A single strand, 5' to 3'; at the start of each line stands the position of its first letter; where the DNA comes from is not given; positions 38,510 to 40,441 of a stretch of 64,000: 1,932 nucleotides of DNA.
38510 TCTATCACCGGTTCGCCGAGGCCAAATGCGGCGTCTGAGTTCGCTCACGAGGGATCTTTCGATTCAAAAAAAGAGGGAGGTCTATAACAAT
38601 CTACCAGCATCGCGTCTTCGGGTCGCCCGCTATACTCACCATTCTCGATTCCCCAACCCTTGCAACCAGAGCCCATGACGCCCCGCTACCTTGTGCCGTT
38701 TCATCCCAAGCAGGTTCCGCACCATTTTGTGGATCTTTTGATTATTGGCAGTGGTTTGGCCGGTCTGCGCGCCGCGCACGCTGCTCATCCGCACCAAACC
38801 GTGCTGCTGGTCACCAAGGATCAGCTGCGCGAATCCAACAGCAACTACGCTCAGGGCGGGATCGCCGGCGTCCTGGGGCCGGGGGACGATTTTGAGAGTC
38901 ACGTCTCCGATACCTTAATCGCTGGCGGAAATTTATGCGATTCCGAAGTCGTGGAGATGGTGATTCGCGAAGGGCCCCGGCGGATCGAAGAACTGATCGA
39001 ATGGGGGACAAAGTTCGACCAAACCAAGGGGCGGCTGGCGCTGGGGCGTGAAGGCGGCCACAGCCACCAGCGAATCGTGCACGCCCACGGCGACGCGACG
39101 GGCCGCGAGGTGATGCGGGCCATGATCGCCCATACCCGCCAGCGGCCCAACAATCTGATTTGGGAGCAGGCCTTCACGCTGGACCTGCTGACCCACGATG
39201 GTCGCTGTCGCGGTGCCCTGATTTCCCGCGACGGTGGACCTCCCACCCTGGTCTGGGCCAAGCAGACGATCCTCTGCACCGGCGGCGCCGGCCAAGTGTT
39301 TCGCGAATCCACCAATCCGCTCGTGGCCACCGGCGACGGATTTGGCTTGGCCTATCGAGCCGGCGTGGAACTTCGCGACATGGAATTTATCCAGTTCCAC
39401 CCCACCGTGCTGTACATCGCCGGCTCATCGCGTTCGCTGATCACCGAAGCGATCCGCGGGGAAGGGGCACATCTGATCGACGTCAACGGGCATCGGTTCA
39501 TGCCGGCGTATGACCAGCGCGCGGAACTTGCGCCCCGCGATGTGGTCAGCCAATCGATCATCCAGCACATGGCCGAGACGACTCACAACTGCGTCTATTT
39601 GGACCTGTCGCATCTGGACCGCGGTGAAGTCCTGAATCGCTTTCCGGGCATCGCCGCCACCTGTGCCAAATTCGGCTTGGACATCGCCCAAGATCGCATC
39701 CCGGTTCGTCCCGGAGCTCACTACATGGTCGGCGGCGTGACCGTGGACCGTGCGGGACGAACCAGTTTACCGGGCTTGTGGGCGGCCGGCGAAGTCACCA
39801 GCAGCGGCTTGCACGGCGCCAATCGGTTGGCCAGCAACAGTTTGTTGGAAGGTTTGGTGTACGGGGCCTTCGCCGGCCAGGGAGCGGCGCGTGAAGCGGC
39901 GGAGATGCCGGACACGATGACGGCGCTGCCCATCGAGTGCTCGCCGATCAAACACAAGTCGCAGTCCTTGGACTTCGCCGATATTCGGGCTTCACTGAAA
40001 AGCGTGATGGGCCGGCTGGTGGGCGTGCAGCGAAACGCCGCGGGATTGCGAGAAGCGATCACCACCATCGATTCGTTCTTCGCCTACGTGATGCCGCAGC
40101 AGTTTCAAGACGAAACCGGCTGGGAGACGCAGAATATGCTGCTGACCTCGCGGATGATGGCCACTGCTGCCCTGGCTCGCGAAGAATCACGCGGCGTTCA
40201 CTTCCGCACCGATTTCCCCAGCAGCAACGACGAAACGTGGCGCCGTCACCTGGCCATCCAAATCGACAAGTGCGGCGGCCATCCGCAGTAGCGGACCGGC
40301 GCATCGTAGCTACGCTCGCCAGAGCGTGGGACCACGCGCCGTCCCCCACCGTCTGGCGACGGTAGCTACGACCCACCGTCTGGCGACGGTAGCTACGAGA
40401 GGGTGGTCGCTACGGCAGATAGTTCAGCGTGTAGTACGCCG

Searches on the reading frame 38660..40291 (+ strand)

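Call 7: search_protein_families(library=pfam, proteins=[window:38660-40291:+], max_evalue=0.001)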
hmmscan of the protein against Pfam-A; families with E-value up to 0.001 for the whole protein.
window:38660-40291:+ (543 aa): 4 families
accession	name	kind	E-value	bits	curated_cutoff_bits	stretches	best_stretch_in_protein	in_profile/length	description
PF00890.30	FAD_binding_2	-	7.7e-96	322.2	20.4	1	25-395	1-414/414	FAD binding domain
PF02910.25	Succ_DH_flav_C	-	1.1e-17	64.6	20.8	1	443-536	1-103/130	Fumarate reductase flavoprotein C-term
PF07992.20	Pyr_redox_2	-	1e-06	28.9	26.1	0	25-128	2-87/291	Pyridine nucleotide-disulphide oxidoreductase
PF01266.30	DAO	-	5.8e-05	23.2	27.9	1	25-192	1-143/353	FAD dependent oxidoreductase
